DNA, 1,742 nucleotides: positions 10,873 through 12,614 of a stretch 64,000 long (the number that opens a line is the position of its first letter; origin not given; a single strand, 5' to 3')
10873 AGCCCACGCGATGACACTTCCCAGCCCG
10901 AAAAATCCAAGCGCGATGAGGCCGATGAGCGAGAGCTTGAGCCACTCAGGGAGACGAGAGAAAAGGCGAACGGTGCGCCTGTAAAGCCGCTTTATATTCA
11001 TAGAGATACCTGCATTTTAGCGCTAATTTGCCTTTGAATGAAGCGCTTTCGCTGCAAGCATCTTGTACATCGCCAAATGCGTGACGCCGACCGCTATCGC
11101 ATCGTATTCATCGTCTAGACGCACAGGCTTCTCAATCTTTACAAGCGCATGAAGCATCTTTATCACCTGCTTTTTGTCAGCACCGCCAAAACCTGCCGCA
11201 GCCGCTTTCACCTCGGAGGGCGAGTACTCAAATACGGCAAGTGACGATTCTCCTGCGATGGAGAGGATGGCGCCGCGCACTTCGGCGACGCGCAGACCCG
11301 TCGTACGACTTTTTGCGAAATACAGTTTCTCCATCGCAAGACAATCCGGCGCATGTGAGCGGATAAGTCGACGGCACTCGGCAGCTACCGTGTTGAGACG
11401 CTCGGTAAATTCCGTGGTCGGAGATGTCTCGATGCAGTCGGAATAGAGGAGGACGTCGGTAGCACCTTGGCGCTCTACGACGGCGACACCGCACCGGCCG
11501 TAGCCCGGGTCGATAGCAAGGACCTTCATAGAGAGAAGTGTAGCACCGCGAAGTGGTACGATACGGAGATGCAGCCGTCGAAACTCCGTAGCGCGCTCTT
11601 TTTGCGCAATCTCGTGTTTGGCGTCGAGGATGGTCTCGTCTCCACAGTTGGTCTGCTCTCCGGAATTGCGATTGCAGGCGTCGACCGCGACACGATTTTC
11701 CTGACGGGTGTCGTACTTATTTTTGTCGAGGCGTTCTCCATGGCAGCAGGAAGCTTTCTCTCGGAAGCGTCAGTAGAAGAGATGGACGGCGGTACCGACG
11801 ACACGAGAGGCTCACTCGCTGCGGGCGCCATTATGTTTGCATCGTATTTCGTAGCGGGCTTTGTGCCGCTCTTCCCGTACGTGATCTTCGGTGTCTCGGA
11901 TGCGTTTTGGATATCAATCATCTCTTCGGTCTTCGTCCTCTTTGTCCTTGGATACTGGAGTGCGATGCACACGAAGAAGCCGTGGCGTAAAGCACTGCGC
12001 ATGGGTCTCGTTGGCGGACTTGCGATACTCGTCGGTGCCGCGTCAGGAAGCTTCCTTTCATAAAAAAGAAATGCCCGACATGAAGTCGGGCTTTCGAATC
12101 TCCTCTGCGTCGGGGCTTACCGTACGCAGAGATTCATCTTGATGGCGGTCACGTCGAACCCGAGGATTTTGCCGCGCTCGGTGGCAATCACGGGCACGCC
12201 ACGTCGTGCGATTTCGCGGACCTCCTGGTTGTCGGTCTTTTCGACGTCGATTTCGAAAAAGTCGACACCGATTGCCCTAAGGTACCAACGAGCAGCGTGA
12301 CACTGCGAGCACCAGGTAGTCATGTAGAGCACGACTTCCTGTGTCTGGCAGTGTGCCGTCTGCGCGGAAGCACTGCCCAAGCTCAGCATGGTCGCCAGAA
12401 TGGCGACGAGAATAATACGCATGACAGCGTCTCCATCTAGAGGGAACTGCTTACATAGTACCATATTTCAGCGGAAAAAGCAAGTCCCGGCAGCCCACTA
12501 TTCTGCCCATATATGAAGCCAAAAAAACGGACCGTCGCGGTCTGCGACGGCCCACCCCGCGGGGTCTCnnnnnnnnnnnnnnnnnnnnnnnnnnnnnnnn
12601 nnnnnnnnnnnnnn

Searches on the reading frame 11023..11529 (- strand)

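Call 3: search_protein_families(library=pfam, proteins=[window:11023-11529:-], max_evalue=0.1)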
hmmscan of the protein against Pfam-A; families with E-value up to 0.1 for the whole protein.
window:11023-11529:- (168 aa): 2 families
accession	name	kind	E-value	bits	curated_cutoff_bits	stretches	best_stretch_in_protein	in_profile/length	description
PF02075.23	RuvC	-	1.9e-35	122.4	22.2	1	3-151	1-148/148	Crossover junction endodeoxyribonuclease RuvC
PF03652.20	RuvX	-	0.077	13.8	29.2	0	1-24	1-24/134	Holliday junction resolvase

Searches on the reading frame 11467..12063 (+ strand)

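Call 3: search_protein_families(library=pfam, proteins=[window:11467-12063:+], max_evalue=0.1)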
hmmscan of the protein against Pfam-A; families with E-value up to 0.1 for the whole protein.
window:11467-12063:+ (198 aa): 2 families
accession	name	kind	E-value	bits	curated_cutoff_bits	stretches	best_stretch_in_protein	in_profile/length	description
PF01988.24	VIT1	-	2.7e-27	96.4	28.1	2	114-194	131-213/214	VIT family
PF04893.22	Yip1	-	0.0083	16.4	28.6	1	58-190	32-170/173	Yip1 domain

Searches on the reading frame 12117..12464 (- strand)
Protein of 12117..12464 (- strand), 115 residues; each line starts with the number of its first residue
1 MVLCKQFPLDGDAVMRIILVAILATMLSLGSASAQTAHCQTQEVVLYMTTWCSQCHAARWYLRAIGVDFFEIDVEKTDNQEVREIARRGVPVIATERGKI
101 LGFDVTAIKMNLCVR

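Call 3: search_protein_families(library=pfam, proteins=[window:12117-12464:-], max_evalue=0.1)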
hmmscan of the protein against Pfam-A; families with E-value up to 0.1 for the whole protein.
window:12117-12464:- (115 aa): 3 families
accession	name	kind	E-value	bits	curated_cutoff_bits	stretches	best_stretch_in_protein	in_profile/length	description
PF00462.30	Glutaredoxin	-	1.5e-10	41.5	22.9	1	44-94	1-54/60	Glutaredoxin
PF13409.12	GST_N_2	-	0.0028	18.7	25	1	51-108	1-63/70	Glutathione S-transferase, N-terminal domain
PF00085.26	Thioredoxin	-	0.065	13.7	23.5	1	40-88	18-67/103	Thioredoxin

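Call 4: search_protein_families(library=ncbifam, proteins=[window:12117-12464:-], max_evalue=0.1)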
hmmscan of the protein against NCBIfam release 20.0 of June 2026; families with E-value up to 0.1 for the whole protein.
window:12117-12464:- (115 aa): 15 families
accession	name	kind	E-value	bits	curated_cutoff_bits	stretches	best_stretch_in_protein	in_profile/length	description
TIGR02196.1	GlrX_YruB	hypoth_equivalog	4.3e-15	56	88.55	1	44-109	2-70/74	glutaredoxin-like protein, YruB-family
NF041212.1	Uxx_star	subfamily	9.9e-08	32.1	66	1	44-105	1-66/70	Uxx-star family glutaredoxin-like (seleno)protein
NF047338.1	gluta_UXX_star_3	exception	1.5e-06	28.1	97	1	44-94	1-55/70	UXX-star (seleno)protein family 3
TIGR02194.1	GlrX_NrdH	subfamily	1.8e-06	28.1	85.75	1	45-109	2-69/72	glutaredoxin-like protein NrdH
TIGR02200.1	GlrX_actino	hypoth_equivalog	4.2e-06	27.1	89.5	1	44-99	2-61/77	mycoredoxin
TIGR02181.1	GRX_bact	equivalog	3.2e-05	24.1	90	1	44-104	1-65/80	glutaredoxin 3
NF007657.0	PRK10329.1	equivalog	0.0001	22.3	131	1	44-103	3-64/81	glutaredoxin-like protein NrdH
NF041211.1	gluta_UXX_star_2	equivalog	0.00027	20.8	100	1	44-102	1-63/71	UXX-star (seleno)protein family 2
NF045501.1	HUGP_GUXX-star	exception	0.00027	20.5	325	1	33-85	156-210/236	HUGP/GUXX-star fusion selenoprotein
NF007923.0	PRK10638.1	equivalog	0.00051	20.1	129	1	43-94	3-57/83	glutaredoxin 3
TIGR02190.1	GlrX-dom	hypoth_equivalog_domain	0.015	15.2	99.3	1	41-82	7-49/79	glutaredoxin-family domain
TIGR01617.1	arsC_related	subfamily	0.052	13.8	75.05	0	46-77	3-34/117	Spx/MgsR family RNA polymerase-binding regulatory protein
TIGR00385.1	dsbE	subfamily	0.053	13.1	123.15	1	43-94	66-120/173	DsbE family thiol:disulfide interchange protein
TIGR01068.1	thioredoxin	equivalog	0.092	12.9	96.8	0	40-88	14-63/101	thioredoxin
NF009210.0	PRK12559.1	equivalog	0.093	12.8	159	0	44-75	2-33/131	transcriptional regulator SpxA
